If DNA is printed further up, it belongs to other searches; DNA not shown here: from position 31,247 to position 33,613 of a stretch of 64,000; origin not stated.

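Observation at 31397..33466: Atypical RHS-core protein: no YD-repeat shell, two tandem copies of an unrecognised 222-aa module, then an Ig-like domain fused directly to the RHS core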

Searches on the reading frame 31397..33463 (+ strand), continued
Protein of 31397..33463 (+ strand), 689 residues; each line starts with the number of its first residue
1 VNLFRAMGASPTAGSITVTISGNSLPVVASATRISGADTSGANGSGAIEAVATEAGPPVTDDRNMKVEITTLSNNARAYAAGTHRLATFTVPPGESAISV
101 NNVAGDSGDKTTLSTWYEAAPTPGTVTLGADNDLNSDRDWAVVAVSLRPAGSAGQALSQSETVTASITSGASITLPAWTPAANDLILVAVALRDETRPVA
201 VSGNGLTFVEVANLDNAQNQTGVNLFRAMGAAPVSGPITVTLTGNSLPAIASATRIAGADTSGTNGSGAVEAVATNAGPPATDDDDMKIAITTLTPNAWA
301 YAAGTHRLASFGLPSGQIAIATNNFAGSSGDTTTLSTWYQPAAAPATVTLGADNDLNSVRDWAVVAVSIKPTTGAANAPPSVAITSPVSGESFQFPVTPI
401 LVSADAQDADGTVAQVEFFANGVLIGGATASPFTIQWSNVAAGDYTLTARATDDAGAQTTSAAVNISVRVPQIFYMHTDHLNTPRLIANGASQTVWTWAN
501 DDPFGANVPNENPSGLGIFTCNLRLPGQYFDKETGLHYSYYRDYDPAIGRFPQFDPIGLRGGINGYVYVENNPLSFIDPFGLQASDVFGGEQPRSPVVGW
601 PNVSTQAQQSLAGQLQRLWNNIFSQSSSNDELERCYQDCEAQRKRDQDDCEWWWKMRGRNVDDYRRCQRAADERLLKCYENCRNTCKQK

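Call 13: find_encoding_contigs(protein=P0002, flank=10000, max_places=3)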
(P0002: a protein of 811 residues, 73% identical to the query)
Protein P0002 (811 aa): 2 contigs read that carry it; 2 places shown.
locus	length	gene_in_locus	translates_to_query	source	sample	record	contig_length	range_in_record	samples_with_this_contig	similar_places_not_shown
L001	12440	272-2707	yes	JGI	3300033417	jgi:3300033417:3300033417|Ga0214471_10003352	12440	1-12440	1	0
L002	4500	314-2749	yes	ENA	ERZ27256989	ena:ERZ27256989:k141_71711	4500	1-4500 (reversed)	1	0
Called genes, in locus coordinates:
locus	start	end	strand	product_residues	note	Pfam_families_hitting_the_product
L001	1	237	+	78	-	?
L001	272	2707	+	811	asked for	PF17957:Big_7, PF25023:TEN_YD-shell, PF03527:RHS (faint)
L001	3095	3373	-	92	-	-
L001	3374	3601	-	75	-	-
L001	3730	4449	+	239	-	PF01797:Y1_Tnp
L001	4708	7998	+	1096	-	PF04773:FecR, PF00515:TPR_1 (faint), PF07719:TPR_2 (faint), PF13181:TPR_8 (faint), PF13371:TPR_9 (faint), PF13414:TPR_11 (faint), PF13428:TPR_14 (faint), PF00593:TonB_dep_Rec_b-barrel (weak), +5 more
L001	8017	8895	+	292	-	-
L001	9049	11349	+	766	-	PF05226:CHASE2, PF00211:Guanylate_cyc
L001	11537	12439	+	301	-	?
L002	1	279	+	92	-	?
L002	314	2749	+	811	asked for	PF17957:Big_7, PF25023:TEN_YD-shell, PF03527:RHS (faint)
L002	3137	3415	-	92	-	-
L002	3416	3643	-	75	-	-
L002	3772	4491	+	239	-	PF01797:Y1_Tnp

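Call 14: find_encoding_contigs(protein=P0001, flank=10000, max_places=3)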
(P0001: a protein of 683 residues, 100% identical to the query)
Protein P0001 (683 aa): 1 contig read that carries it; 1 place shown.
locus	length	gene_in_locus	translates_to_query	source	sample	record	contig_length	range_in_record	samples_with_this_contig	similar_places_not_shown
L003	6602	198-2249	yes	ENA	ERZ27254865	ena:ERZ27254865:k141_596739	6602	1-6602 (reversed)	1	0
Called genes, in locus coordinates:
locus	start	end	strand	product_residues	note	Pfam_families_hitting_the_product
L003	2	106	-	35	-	?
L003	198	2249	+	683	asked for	PF17957:Big_7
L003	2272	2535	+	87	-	-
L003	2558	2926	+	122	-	PF10711:DUF2513, PF12840:HTH_20 (faint)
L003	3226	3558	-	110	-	PF13683:rve_3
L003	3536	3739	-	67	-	PF10047:DUF2281 (weak)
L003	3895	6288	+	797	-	PF01326:PPDK_N, PF00391:PEP-utilizers, PF02896:PEP-utilizers_C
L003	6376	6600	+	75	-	?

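Call 22: find_encoding_contigs(protein=P0009, flank=10000, max_places=2)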
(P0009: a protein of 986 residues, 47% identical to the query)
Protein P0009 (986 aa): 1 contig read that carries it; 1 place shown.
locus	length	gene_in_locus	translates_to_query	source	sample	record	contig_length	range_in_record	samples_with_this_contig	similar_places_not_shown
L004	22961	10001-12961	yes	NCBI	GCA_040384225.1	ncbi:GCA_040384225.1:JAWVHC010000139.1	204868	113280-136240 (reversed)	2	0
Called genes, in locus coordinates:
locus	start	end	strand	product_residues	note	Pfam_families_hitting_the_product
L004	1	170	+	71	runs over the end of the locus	-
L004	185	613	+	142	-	PF22636:FlK, PF03061:4HBT (weak)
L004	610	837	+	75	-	PF06945:DUF1289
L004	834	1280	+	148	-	-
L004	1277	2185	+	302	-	PF00753:Lactamase_B, PF23023:Anti-Pycsar_Apyc1 (weak)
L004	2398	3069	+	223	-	PF00027:cNMP_binding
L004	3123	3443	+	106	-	-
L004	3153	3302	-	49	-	PF09084:NMT1 (weak)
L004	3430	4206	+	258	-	-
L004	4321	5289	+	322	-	PF03060:NMO, PF01070:FMN_dh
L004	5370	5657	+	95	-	-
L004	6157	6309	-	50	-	-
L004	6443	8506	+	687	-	PF20148:DUF6531 (weak), PF15283:DUF4595 (faint), PF25023:TEN_YD-shell, PF05593:RHS_repeat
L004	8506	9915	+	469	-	-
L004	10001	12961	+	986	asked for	PF00801:PKD (faint), PF13750:Big_3_3 (faint), PF17957:Big_7, PF14041:Lipoprotein_21 (faint), PF16967:TcfC (faint), PF17957:Big_7, PF16640:Big_3_5 (weak), PF17957:Big_7, +5 more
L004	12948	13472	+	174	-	-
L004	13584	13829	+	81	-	PF01527:HTH_Tnp_1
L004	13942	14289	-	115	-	PF12487:DUF3703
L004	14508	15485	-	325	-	PF00126:HTH_1, PF03466:LysR_substrate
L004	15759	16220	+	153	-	PF07331:TctB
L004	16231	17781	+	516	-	PF01970:TctA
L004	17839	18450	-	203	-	PF01965:DJ-1_PfpI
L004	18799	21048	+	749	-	PF00982:Glyco_transf_20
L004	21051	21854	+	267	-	PF02358:Trehalose_PPase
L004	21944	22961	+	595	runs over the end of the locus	PF19291:TREH_N, PF00723:Glyco_hydro_15, PF22422:MGH1-like_GH (faint)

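Call 23: find_encoding_contigs(protein=P0026, flank=10000, max_places=2)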
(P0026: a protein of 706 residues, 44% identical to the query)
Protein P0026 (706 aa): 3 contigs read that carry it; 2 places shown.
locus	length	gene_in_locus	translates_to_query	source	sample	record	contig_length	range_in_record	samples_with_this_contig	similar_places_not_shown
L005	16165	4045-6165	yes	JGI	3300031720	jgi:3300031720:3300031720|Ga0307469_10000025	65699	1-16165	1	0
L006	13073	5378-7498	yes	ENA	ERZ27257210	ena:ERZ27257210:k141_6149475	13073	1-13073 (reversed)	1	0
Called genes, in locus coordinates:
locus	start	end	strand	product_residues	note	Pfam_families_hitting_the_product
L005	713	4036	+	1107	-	PF20148:DUF6531 (weak), PF05593:RHS_repeat (weak), PF25023:TEN_YD-shell, PF05593:RHS_repeat, PF05593:RHS_repeat, PF25023:TEN_YD-shell, PF05593:RHS_repeat, PF25023:TEN_YD-shell, +1 more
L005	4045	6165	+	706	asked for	PF00801:PKD (faint), PF14041:Lipoprotein_21 (faint), PF16640:Big_3_5 (weak), PF17957:Big_7, PF17957:Big_7, PF07495:Y_Y_Y (weak), PF17957:Big_7, PF25023:TEN_YD-shell, +5 more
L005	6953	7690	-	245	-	PF00005:ABC_tran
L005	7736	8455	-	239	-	PF00005:ABC_tran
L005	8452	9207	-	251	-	PF00005:ABC_tran, PF13304:AAA_21 (faint), PF12399:BCA_ABC_TP_C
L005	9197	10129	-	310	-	PF02653:BPD_transp_2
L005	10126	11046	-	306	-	PF02653:BPD_transp_2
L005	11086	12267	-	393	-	PF13433:Peripla_BP_5, PF13458:Peripla_BP_6, PF01094:ANF_receptor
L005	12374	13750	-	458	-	PF01425:Amidase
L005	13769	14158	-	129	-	PF12973:Cupin_7 (weak)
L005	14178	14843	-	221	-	PF11010:DUF2848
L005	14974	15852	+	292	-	-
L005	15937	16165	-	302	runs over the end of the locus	PF00903:Glyoxalase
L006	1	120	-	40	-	?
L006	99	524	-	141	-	-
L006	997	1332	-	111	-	-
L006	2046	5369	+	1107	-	PF20148:DUF6531 (weak), PF05593:RHS_repeat (weak), PF25023:TEN_YD-shell, PF05593:RHS_repeat, PF05593:RHS_repeat, PF25023:TEN_YD-shell, PF05593:RHS_repeat, PF25023:TEN_YD-shell, +1 more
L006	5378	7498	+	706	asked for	PF00801:PKD (faint), PF14041:Lipoprotein_21 (faint), PF16640:Big_3_5 (weak), PF17957:Big_7, PF17957:Big_7, PF07495:Y_Y_Y (weak), PF17957:Big_7, PF25023:TEN_YD-shell, +5 more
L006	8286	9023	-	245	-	PF00005:ABC_tran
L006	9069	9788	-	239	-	PF00005:ABC_tran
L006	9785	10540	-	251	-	PF00005:ABC_tran, PF13304:AAA_21 (faint), PF12399:BCA_ABC_TP_C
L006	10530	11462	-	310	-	PF02653:BPD_transp_2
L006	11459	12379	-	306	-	PF02653:BPD_transp_2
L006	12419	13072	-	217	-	?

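Call 40: search_protein_families(library=ncbifam, proteins=[L005:269-4033:+, P0026, P0002], max_evalue=0.001)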
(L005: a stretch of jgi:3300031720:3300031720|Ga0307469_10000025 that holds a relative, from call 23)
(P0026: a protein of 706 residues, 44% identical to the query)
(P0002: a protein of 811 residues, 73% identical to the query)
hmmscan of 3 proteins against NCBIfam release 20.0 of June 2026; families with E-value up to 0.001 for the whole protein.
L005:269-4033:+ (1255 aa): 2 families
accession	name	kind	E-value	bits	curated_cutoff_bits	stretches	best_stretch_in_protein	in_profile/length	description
TIGR01643.1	YD_repeat_2x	repeat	4.8e-74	242.1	15.8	6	903-943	1-41/42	YD repeat-containing protein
NF041261.1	RHS_core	equivalog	5.4e-40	137.1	2000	4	735-1022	481-760/1261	RHS element core protein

P0026 (706 aa): 4 families
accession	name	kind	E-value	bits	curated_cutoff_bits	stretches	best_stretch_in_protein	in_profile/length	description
TIGR03696.1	Rhs_assc_core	domain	1.4e-21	76.7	32.5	1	521-601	3-76/76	RHS repeat-associated core domain-containing protein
NF041611.1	exoglucan_CbhB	equivalog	3.3e-17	61.8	1950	2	305-487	705-889/997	exoglucanase CbhB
NF041261.1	RHS_core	equivalog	7.5e-15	53.8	2000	1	490-601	1156-1261/1261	RHS element core protein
NF047446.1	barrel_OmpL47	domain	9e-05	22.9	40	0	234-290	5-56/68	OmpL47-type beta-barrel domain-containing protein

P0002 (811 aa): 3 families
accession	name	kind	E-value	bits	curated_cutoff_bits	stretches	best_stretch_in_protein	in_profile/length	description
TIGR03696.1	Rhs_assc_core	domain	1.4e-23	83.2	32.5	1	597-677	2-76/76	RHS repeat-associated core domain-containing protein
NF041261.1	RHS_core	equivalog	1.2e-19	69.7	2000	1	564-677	1153-1261/1261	RHS element core protein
NF047446.1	barrel_OmpL47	domain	0.00041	20.8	40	0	496-561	7-66/68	OmpL47-type beta-barrel domain-containing protein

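Call 49: find_encoding_contigs(protein=P0003, flank=10000, max_places=2)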
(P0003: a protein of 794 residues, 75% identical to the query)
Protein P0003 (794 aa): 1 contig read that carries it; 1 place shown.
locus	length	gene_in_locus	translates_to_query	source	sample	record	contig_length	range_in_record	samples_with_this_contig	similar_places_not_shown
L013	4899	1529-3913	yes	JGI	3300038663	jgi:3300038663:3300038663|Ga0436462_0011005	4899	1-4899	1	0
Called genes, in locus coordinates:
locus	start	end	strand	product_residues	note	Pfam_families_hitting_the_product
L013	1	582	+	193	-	?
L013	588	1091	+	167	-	-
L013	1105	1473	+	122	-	PF25023:TEN_YD-shell (weak), PF05593:RHS_repeat (weak)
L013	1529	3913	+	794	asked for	PF17957:Big_7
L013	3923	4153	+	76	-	-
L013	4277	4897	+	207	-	?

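Call 50: find_encoding_contigs(protein=P0046, flank=10000, max_places=2)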
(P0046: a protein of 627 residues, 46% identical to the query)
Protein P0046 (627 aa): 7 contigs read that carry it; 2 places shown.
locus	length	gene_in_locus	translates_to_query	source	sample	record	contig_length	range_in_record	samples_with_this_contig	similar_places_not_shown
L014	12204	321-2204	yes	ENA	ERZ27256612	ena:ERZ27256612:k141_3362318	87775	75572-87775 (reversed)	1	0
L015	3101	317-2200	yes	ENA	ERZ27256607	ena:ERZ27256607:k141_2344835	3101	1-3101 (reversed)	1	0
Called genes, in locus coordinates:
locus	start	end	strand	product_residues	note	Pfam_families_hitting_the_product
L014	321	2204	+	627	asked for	PF00801:PKD (faint), PF14041:Lipoprotein_21 (faint), PF17957:Big_7, PF06832:BiPBP_C (weak), PF17957:Big_7, PF06832:BiPBP_C (weak), PF17957:Big_7, PF25023:TEN_YD-shell (weak), +4 more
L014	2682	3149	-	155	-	-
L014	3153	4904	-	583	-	PF05524:PEP-utilisers_N, PF00391:PEP-utilizers, PF02896:PEP-utilizers_C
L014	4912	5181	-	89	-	PF00381:PTS-HPr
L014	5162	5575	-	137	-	PF03610:EIIA-man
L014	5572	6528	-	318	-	PF02951:GSH-S_N, PF02955:GSH-S_ATP, PF08443:RimK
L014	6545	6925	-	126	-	PF00903:Glyoxalase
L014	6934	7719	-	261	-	PF02167:Cytochrom_C1 (faint), PF13442:Cytochrome_CBB3, PF00034:Cytochrom_C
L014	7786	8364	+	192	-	PF18306:LDcluster4, PF03641:Lysine_decarbox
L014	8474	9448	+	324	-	PF24684:Vgb_lyase, PF13360:PQQ_2 (faint), PF07494:Reg_prop (faint), PF08450:SGL (faint), PF24684:Vgb_lyase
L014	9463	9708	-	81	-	-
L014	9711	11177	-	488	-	PF10150:RNase_E_G, PF20833:RNase_E_G_Thio (weak)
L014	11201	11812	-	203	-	PF02545:Maf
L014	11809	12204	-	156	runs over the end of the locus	PF02590:SPOUT_MTase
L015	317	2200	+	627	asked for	PF00801:PKD (faint), PF14041:Lipoprotein_21 (faint), PF17957:Big_7, PF06832:BiPBP_C (weak), PF17957:Big_7, PF06832:BiPBP_C (weak), PF17957:Big_7, PF25023:TEN_YD-shell (weak), +4 more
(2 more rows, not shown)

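Call 77: find_encoding_contigs(protein=P0013, flank=6000, max_places=2)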
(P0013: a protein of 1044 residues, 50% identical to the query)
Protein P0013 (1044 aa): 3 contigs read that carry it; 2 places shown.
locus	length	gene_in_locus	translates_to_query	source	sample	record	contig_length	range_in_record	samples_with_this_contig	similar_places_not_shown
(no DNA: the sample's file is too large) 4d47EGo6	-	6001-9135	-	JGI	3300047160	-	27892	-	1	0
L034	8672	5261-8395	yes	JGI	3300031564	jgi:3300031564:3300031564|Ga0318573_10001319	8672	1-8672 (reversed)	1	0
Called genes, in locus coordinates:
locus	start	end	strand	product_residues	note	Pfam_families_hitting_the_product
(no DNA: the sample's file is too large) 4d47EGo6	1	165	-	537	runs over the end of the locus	PF00437:T2SSE, PF25199:nSTAND_NTPase5 (faint)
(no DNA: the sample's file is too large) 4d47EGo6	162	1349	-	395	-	PF00482:T2SSF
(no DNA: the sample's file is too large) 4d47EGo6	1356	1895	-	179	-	PF07963:N_methyl, PF08334:T2SSG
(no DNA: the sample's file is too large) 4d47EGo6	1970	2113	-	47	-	-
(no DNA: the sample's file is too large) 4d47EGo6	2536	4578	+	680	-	PF20148:DUF6531, PF25023:TEN_YD-shell (weak), PF05593:RHS_repeat, PF25023:TEN_YD-shell, PF05593:RHS_repeat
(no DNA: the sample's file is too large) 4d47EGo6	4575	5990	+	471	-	PF05593:RHS_repeat (weak), PF25023:TEN_YD-shell, PF05593:RHS_repeat, PF25023:TEN_YD-shell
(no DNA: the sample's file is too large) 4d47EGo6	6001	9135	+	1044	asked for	PF06832:BiPBP_C (faint), PF00801:PKD (faint), PF16640:Big_3_5 (faint), PF17957:Big_7, PF07495:Y_Y_Y (faint), PF13750:Big_3_3 (faint), PF17957:Big_7, PF17957:Big_7, +7 more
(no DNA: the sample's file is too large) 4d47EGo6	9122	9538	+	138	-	-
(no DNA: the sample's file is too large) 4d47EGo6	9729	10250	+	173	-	-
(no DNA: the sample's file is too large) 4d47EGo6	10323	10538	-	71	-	-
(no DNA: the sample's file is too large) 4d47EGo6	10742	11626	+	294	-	PF17957:Big_7 (weak)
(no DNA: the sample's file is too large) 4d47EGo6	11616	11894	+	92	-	-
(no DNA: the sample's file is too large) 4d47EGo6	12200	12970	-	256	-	-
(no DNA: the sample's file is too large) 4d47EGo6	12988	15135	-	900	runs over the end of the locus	-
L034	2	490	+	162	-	?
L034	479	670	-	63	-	-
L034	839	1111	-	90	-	PF07963:N_methyl (weak), PF08334:T2SSG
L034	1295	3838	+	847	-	PF25023:TEN_YD-shell, PF05593:RHS_repeat (weak), PF25023:TEN_YD-shell, PF05593:RHS_repeat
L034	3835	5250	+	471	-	PF05593:RHS_repeat (weak), PF25023:TEN_YD-shell, PF05593:RHS_repeat, PF25023:TEN_YD-shell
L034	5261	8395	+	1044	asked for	PF06832:BiPBP_C (faint), PF00801:PKD (faint), PF16640:Big_3_5 (faint), PF17957:Big_7, PF07495:Y_Y_Y (faint), PF13750:Big_3_3 (faint), PF17957:Big_7, PF17957:Big_7, +7 more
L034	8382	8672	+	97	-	?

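Call 78: find_encoding_contigs(protein=P0041, flank=6000, max_places=2)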
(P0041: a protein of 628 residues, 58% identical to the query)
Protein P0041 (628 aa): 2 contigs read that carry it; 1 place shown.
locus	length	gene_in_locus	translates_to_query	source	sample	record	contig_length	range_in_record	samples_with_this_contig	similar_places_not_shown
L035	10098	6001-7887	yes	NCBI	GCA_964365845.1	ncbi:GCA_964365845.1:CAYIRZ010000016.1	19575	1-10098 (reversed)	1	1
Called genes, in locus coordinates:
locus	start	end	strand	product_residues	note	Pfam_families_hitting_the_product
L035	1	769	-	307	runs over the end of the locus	PF01571:GCV_T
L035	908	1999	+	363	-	PF00963:Cohesin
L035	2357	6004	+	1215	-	PF20148:DUF6531, PF25023:TEN_YD-shell, PF05593:RHS_repeat, PF25023:TEN_YD-shell, PF05593:RHS_repeat, PF05593:RHS_repeat, PF25023:TEN_YD-shell, PF05593:RHS_repeat, +2 more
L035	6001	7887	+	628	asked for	PF19077:Big_13 (faint), PF00801:PKD (faint), PF07495:Y_Y_Y (faint), PF22352:K319L-like_PKD (faint), PF24421:Ig_J (faint), PF17957:Big_7, PF25023:TEN_YD-shell (weak)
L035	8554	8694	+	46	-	-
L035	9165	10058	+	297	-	PF20148:DUF6531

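Call 79: find_encoding_contigs(protein=P0023, flank=6000, max_places=2)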
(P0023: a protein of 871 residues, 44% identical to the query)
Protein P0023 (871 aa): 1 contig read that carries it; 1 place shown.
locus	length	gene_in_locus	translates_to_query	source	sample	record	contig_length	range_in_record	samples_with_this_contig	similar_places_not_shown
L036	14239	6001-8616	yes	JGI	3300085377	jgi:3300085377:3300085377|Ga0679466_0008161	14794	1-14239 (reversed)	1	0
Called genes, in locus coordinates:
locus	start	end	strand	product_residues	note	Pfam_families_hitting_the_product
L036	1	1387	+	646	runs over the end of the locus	?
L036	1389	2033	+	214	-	PF00072:Response_reg, PF08281:Sigma70_r4_2 (weak), PF00196:GerE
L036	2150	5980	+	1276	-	PF20148:DUF6531, PF05593:RHS_repeat (weak), PF25023:TEN_YD-shell, PF05593:RHS_repeat, PF25023:TEN_YD-shell, PF05593:RHS_repeat, PF25023:TEN_YD-shell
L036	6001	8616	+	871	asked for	PF16640:Big_3_5 (faint), PF19077:Big_13 (faint), PF00801:PKD (faint), PF22352:K319L-like_PKD (faint), PF17957:Big_7, PF07495:Y_Y_Y (faint), PF17957:Big_7, PF25023:TEN_YD-shell (weak)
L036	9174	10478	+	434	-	PF00801:PKD (faint), PF07495:Y_Y_Y (faint), PF19077:Big_13 (faint), PF22352:K319L-like_PKD (faint), PF24421:Ig_J (faint), PF13750:Big_3_3 (faint), PF17957:Big_7, PF25023:TEN_YD-shell (weak)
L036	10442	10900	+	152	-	-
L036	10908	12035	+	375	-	PF17957:Big_7, PF03527:RHS (weak)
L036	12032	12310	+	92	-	-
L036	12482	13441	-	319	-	PF03401:TctC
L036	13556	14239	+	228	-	?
